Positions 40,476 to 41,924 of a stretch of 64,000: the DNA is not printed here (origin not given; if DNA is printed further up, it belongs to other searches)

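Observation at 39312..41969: Second LPXTG giant protein: BNR/Asp-box (sialidase-like) propeller on the same C-terminal Ig-Big_5-Big_5-Ig-LPXTG scaffold. Paralogous module shared with the 13297-18300 gene.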

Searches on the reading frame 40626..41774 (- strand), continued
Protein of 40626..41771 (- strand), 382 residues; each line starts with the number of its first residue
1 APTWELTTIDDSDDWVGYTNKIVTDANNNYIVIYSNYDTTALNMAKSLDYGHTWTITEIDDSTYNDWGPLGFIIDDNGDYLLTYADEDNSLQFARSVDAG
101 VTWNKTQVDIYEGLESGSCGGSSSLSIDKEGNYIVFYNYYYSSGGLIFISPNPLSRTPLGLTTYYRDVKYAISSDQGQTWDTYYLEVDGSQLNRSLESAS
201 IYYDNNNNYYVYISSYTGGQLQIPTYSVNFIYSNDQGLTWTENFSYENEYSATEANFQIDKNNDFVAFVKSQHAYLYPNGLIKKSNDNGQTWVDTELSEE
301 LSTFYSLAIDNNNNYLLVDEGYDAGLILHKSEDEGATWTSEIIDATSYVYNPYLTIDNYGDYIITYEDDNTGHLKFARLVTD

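Call 38: fold_search(model_id=the predicted structure, library=pdb)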
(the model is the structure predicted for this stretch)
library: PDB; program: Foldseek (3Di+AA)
matches with E <= 10: 1209; with E <= 0.001: 595
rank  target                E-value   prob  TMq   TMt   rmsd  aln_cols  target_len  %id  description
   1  8gn6_A                2.0e-14  1.00  0.57  0.46   7.3       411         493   14  Crystallization of Sialidase from Porphyromonas gingivalis (released 2023-04-19)
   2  5hx0_B                9.2e-14  1.00  0.58  0.60   8.2       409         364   16  Crystal structure of unknown function protein Dfer_1899 fromDyadobacter fermentans DSM 18053 (released 2016-02-17)
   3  8gn6_B                1.1e-13  1.00  0.56  0.45   7.5       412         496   14  Crystallization of Sialidase from Porphyromonas gingivalis (released 2023-04-19)
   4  8gn6_C                1.7e-13  1.00  0.57  0.46   7.4       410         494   14  Crystallization of Sialidase from Porphyromonas gingivalis (released 2023-04-19)
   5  5hx0_A                1.9e-13  1.00  0.57  0.59   8.7       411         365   16  Crystal structure of unknown function protein Dfer_1899 fromDyadobacter fermentans DSM 18053 (released 2016-02-17)
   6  8t24                  2.7e-13  1.00  0.57  0.46   7.4       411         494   14  Crystal Structure of Porphyromonas gingivalis Sialidase (PG_0352)- Fructose bound in CBM (released 2023-10-04)
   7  8t26                  3.5e-13  1.00  0.56  0.45   7.5       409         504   14  Crystal Structure of Porphyromonas gingivalis Sialidase (PG_0352) D219A mutant bound to 3'-Sialyllactose (only Neu5Ac vi (released 2023-10-04)
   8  8t1y                  4.0e-13  1.00  0.57  0.46   7.5       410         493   14  Crystal Structure of Porphyromonas gingivalis Sialidase (PG_0352) Bound to Neu5Ac2en (DANA) (released 2023-10-04)
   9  8t1z                  5.2e-13  1.00  0.57  0.45   7.4       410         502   14  Crystal Structure of Porphyromonas gingivalis Sialidase (PG_0352) Bound to Neu5Ac (NANA) (released 2023-10-04)
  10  8feb                  1.4e-12  1.00  0.55  0.44   7.3       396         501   14  Crystal Structure of Porphyromonas gingivalis Sialidase (PG_0352) (released 2023-10-04)
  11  6fhx_A                2.9e-12  1.00  0.65  0.72   5.4       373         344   12  Photorhabdus asymbiotica lectin (PHL) in complex with synthetic C-fucoside (released 2019-01-30)
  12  6rgr                  3.0e-12  1.00  0.64  0.71   5.0       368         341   10  Photorhabdus asymbiotica lectin PHL in complex with L-rhamnose (released 2020-07-01)
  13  6flu_A                3.2e-12  1.00  0.67  0.73   5.1       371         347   11  Photorhabdus asymbiotica lectin (PHL) in complex with synthetic C-fucoside (released 2019-02-06)
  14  4j9t                  4.1e-12  1.00  0.55  0.59   8.2       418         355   14  Crystal structure of a putative, de novo designed unnatural amino acid dependent metalloprotein, northeast structural ge (released 2013-03-27)
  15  1eur                  4.3e-12  1.00  0.55  0.58   8.4       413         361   14  SIALIDASE (released 1997-01-11)
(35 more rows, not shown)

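Call 40: find_homologous_proteins(query=A1, max_evalue=0.00001)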
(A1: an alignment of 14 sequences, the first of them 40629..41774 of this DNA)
Query A1 (14 sequences) (382 aa, profile of the alignment): 449 proteins with E <= 0.00001 among 7014 candidates; the best 120 are listed.
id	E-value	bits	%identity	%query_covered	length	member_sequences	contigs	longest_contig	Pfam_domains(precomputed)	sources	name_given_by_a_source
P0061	1.0e-98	348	24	98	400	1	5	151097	PF14870.13,PF21471.4,PF02012.27,PF13088.13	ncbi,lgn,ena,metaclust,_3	metaclust:\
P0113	1.4e-97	345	27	78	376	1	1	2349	PF24793.2,PF13088.13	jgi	-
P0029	3.2e-88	314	23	97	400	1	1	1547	PF02012.27,PF13088.13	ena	-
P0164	1.2e-76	276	24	76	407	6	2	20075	PF25852.1,PF02012.27,PF15902.13,PF13088.13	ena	-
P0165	1.9e-73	265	25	78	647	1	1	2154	PF13088.13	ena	-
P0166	2.4e-62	229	27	76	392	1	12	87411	PF24316.2,PF14870.13,PF21471.4,PF02012.27,PF15902.13,PF13088.13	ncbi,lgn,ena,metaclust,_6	metaclust:\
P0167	1.0e-61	227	32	28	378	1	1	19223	PF21471.4,PF02012.27,PF15902.13,PF13088.13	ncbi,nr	ncbi:MAG: exo-alpha-sialidase [Leptospiraceae bacterium]|nr:exo-alpha-sialidase [Leptospiraceae bact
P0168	7.3e-39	152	25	60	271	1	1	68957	PF24316.2,PF21471.4,PF02012.27,PF15902.13,PF13088.13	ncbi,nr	ncbi:MAG: hypothetical protein CMF59_10340, partial [Leptospiraceae bacterium]|nr:hypothetical prote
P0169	1.8e-37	147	23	66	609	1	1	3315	PF24316.2,PF21471.4,PF02012.27,PF13088.13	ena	-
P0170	1.6e-27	114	23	52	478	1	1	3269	PF02012.27,PF13088.13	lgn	-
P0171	2.8e-25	107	22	71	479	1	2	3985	PF02012.27,PF13088.13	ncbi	-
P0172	4.7e-25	106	26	70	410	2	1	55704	PF21471.4,PF02012.27,PF13088.13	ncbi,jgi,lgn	ncbi:MAG: hypothetical protein WC627_01385 [Legionella sp.]|jgi:hypothetical protein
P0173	1.7e-24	104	28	19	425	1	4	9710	PF02012.27,PF13088.13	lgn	-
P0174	2.7e-24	104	24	29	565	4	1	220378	PF24316.2,PF21471.4,PF02012.27,PF13088.13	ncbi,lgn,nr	ncbi:MAG: sialidase family protein [Planctomycetota bacterium]|nr:sialidase family protein [Planctom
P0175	4.2e-24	103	21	38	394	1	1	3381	PF24316.2,PF15892.12,PF02012.27,PF04616.21,PF15902.13,PF13088.13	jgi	jgi:hypothetical protein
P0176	1.6e-22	98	28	24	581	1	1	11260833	PF02012.27,PF04616.21,PF13088.13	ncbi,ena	-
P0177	4.1e-22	97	23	56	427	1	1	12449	PF25852.1,PF02012.27,PF13088.13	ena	-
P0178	5.7e-22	96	28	38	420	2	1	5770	PF21471.4,PF02012.27,PF15902.13,PF13088.13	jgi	jgi:hypothetical protein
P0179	5.8e-22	96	24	29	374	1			PF24316.2,PF02012.27,PF13088.13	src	-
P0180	1.6e-21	95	27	48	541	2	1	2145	PF24316.2,PF02012.27,PF13088.13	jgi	-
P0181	4.3e-21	93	17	23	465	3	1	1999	PF02012.27,PF13088.13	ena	-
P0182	2.0e-20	91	30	71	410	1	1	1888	PF21471.4,PF06739.18,PF02012.27,PF13088.13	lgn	-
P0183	3.3e-20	90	27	31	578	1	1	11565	PF18962.8,PF02012.27,PF13088.13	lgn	-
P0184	4.0e-20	90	26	88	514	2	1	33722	PF18962.8,PF02012.27,PF13088.13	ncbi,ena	-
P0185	4.9e-20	90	24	45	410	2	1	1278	PF13859.13,PF24316.2,PF04616.21,PF13088.13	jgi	jgi:hypothetical protein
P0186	8.6e-20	89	23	89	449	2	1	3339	PF15892.12,PF02012.27,PF15902.13,PF13088.13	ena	-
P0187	9.2e-20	89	27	30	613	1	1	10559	PF02012.27,PF13088.13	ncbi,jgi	jgi:hypothetical protein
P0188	9.9e-20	89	22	71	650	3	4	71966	PF15899.12,PF25852.1,PF14870.13,PF02012.27,PF15902.13,PF13088.13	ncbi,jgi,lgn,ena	-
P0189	1.7e-19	88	24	46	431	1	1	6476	PF24316.2,PF02012.27,PF15902.13,PF13088.13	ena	-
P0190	1.8e-19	88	23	58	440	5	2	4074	PF24316.2,PF21471.4,PF02012.27,PF13088.13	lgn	-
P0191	2.6e-19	87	24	59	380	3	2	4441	PF24316.2,PF02012.27,PF13088.13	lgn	-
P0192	4.4e-19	87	23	83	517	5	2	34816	PF13859.13,PF18962.8,PF24316.2,PF21471.4,PF02012.27,PF13088.13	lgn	-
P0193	4.9e-19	86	25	23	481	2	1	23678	PF02012.27,PF13088.13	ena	-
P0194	5.9e-19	86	32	13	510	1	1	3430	PF13088.13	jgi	jgi:hypothetical protein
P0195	6.7e-19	86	23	45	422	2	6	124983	PF24316.2,PF02012.27,PF13088.13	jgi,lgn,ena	jgi:hypothetical protein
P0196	7.7e-19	86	24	79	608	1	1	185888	PF01833.31,PF14870.13,PF02012.27,PF15902.13,PF13088.13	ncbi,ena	-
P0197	9.7e-19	85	25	69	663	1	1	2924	PF25852.1,PF14870.13,PF02012.27,PF15902.13,PF13088.13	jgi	jgi:photosystem II stability/assembly factor-like uncharacterized protein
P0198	2.4e-18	84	30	21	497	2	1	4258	PF13088.13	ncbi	-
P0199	2.7e-18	84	27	36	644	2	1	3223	PF15899.12,PF25852.1,PF14870.13,PF02012.27,PF15902.13,PF13088.13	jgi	jgi:photosystem II stability/assembly factor-like uncharacterized protein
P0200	4.1e-18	83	24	53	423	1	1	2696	PF24316.2,PF14870.13,PF21471.4,PF02012.27,PF13088.13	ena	-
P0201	4.9e-18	83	24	38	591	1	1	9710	PF13088.13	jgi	jgi:hypothetical protein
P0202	9.2e-18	82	28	32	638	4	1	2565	PF25852.1,PF14870.13,PF13810.13,PF02012.27,PF15902.13,PF13088.13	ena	-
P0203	1.2e-17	82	31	20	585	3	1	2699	PF15892.12,PF02012.27,PF13088.13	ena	-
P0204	1.5e-17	82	24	45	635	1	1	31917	PF13859.13,PF06439.19,PF24316.2,PF02012.27,PF15902.13,PF13088.13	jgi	-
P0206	2.0e-17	81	25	34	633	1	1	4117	PF15899.12,PF25852.1,PF14870.13,PF02012.27,PF15902.13,PF13088.13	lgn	-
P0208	4.6e-17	80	23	30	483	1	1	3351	PF21471.4,PF02012.27,PF13088.13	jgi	jgi:hypothetical protein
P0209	5.1e-17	80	24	37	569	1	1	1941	PF18962.8,PF04616.21,PF13088.13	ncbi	-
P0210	5.6e-17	80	-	-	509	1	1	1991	PF13088.13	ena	-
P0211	7.8e-17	79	32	15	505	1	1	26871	PF13088.13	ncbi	-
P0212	7.8e-17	79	25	52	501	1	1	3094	PF02012.27,PF15902.13,PF13088.13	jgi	jgi:hypothetical protein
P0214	1.1e-16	79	23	41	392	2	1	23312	PF24316.2,PF02012.27,PF13088.13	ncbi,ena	-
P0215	1.6e-16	78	21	74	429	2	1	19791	PF02012.27,PF13088.13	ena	-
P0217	2.0e-16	78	22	66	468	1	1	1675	PF02012.27,PF13088.13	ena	-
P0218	2.1e-16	78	20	80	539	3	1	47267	PF24316.2,PF02012.27,PF13088.13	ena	-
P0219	3.4e-16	77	24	42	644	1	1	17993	PF13088.13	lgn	-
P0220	5.8e-16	76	24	45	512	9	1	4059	PF02012.27,PF15902.13,PF13088.13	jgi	-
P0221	6.6e-16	76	-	-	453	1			PF13088.13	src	-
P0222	8.0e-16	76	30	24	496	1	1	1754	PF13088.13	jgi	jgi:hypothetical protein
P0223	9.6e-16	76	33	17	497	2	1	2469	PF13088.13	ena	-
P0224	1.2e-15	75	25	47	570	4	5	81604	PF24316.2,PF13088.13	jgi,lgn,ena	jgi:hypothetical protein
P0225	1.6e-15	75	24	68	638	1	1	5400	PF25852.1,PF14870.13,PF02012.27,PF15902.13,PF13088.13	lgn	-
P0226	1.7e-15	75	32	7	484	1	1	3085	PF02012.27,PF13088.13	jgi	jgi:hypothetical protein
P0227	1.7e-15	75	32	7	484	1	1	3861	PF02012.27,PF13088.13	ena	-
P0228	2.0e-15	75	27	29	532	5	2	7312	PF13859.13,PF24316.2,PF21471.4,PF02012.27,PF13088.13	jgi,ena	jgi:Neuraminidase (sialidase)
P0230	2.7e-15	74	32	13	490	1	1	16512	PF13088.13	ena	-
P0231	2.9e-15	74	26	45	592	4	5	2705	PF18962.8,PF24316.2,PF02012.27,PF13088.13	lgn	-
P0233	4.7e-15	73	23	68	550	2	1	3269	PF02012.27,PF13088.13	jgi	-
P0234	6.3e-15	73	21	52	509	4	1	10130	PF13088.13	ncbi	ncbi:MAG: sialidase family protein [Bacteroidota bacterium]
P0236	1.0e-14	72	23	53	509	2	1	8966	PF13088.13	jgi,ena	-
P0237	1.4e-14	72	25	74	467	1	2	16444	PF24316.2,PF02012.27,PF13088.13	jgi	jgi:hypothetical protein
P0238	1.9e-14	71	29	22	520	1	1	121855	PF15892.12,PF02012.27,PF13088.13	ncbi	-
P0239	3.1e-14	71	21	80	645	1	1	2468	PF25852.1,PF14870.13,PF02012.27,PF15902.13,PF13088.13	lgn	-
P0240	3.7e-14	70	31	35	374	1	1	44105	PF25852.1,PF14870.13,PF02012.27,PF15902.13,PF13088.13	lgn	-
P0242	3.9e-14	70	28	34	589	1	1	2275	PF15892.12,PF02012.27,PF13088.13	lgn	-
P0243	4.7e-14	70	34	14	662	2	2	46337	PF25852.1,PF02012.27,PF15902.13,PF13088.13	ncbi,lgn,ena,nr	ncbi:MAG: hypothetical protein MJH10_09320 [Epibacterium sp.]|nr:hypothetical protein [Epibacterium 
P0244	4.9e-14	70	25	13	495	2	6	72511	PF13088.13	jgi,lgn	jgi:hypothetical protein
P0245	5.5e-14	70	46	7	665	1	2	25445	PF18962.8,PF02012.27,PF13088.13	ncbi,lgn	-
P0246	6.2e-14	70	28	32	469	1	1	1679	PF25852.1,PF15902.13,PF13088.13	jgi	-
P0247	7.1e-14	69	24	41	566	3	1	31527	PF24316.2,PF21471.4,PF02012.27,PF13088.13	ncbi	-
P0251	1.0e-13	69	22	13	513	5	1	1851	PF13088.13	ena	-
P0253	1.2e-13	69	21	86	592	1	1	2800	PF09603.16,PF02012.27,PF13088.13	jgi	-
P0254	1.2e-13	69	25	25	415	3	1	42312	PF13088.13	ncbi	ncbi:MAG: sialidase family protein [Terriglobales bacterium]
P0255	1.5e-13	68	25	43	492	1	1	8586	PF02012.27,PF13088.13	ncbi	-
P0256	1.6e-13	68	24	84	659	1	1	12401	PF25852.1,PF14870.13,PF02012.27,PF15902.13,PF13088.13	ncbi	-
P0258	3.3e-13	67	23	47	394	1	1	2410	PF24316.2,PF02012.27,PF13088.13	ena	-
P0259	3.7e-13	67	21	60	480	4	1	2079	PF13088.13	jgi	jgi:hypothetical protein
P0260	3.7e-13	67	24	26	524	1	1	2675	PF13860.13,PF13088.13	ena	-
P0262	4.7e-13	67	21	56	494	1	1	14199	PF13088.13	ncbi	-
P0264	6.0e-13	66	25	28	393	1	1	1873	PF13859.13,PF06739.18,PF02012.27,PF15902.13,PF13088.13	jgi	jgi:BNR repeat-like domain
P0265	6.0e-13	66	22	56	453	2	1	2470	PF02012.27,PF13088.13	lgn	-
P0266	6.1e-13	66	34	19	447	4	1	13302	PF24316.2,PF02012.27,PF13088.13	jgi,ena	-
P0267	6.3e-13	66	30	18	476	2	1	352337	PF02012.27,PF15902.13,PF13088.13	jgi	jgi:hypothetical protein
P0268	7.1e-13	66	25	29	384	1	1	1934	PF00251.27,PF24316.2,PF02012.27,PF15902.13,PF13088.13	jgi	-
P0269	8.7e-13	66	25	27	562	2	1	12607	PF13088.13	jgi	-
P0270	1.0e-12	66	27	24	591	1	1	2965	PF24316.2,PF02012.27,PF13088.13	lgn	-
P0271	1.1e-12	66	30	20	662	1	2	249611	PF25852.1,PF14870.13,PF13810.13,PF02012.27,PF15902.13,PF13088.13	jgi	jgi:photosystem II stability/assembly factor-like uncharacterized protein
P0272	1.1e-12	66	22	53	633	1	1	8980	PF13088.13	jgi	jgi:hypothetical protein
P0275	1.2e-12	65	34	18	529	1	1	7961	PF02012.27,PF13088.13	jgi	-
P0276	1.3e-12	65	24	74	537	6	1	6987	PF02012.27,PF13088.13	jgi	jgi:BNR repeat-like domain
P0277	1.4e-12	65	44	6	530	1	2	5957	PF02012.27,PF13088.13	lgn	-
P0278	1.6e-12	65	24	23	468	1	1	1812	PF02012.27,PF13088.13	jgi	-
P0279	1.8e-12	65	28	36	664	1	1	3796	PF02012.27,PF04616.21,PF13088.13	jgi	jgi:hypothetical protein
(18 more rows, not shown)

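Call 53: find_encoding_contigs(protein=P0001, flank=8000, max_places=2)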
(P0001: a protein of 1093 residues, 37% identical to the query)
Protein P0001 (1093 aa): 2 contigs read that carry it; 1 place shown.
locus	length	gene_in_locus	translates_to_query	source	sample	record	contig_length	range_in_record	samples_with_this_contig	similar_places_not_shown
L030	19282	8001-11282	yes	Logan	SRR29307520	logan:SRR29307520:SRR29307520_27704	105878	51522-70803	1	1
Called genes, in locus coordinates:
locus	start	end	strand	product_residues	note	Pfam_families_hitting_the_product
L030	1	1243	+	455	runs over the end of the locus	-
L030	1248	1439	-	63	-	-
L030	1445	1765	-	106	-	-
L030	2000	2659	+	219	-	PF11611:DUF4352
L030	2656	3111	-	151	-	PF00293:NUDIX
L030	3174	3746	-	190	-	PF02245:Pur_DNA_glyco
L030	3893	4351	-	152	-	PF08242:Methyltransf_12 (weak), PF13649:Methyltransf_25 (weak)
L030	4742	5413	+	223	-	-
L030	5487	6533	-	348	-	PF01555:N6_N4_Mtase (faint), PF01170:UPF0020, PF05175:MTS (weak), PF03602:Cons_hypoth95 (faint), PF13847:Methyltransf_31, PF02390:Methyltransf_4 (weak)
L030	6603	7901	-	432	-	-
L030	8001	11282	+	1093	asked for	PF13088:BNR_2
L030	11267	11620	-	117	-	PF18899:DUF5655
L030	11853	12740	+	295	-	-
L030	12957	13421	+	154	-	-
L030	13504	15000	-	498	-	PF13570:Beta-prop_ACSF4, PF13360:PQQ_2 (weak)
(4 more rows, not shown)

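Call 54: find_encoding_contigs(protein=P0009, flank=8000, max_places=2)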
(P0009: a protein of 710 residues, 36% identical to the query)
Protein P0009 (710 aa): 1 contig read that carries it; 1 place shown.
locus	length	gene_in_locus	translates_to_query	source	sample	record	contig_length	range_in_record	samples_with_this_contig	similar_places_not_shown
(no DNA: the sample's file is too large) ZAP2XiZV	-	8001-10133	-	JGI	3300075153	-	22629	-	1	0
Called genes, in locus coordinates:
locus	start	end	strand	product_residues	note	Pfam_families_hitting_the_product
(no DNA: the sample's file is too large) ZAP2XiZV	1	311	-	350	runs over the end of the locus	PF08903:DUF1846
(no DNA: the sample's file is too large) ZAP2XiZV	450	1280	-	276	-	PF01978:TrmB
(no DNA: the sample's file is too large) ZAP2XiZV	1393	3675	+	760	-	PF26449:DUF8128, PF01935:DUF87 (faint)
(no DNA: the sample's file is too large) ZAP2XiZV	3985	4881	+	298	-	-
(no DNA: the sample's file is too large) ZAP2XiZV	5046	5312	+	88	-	PF03477:ATP-cone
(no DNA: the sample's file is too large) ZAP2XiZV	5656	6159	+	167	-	-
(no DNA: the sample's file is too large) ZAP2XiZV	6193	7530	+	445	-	-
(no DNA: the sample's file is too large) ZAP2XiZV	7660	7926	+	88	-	-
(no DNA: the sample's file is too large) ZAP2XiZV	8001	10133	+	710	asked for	PF17936:Big_6 (faint), PF19077:Big_13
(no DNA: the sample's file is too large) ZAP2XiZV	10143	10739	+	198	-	-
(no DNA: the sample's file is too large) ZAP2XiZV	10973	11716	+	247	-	-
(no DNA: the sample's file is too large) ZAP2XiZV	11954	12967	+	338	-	?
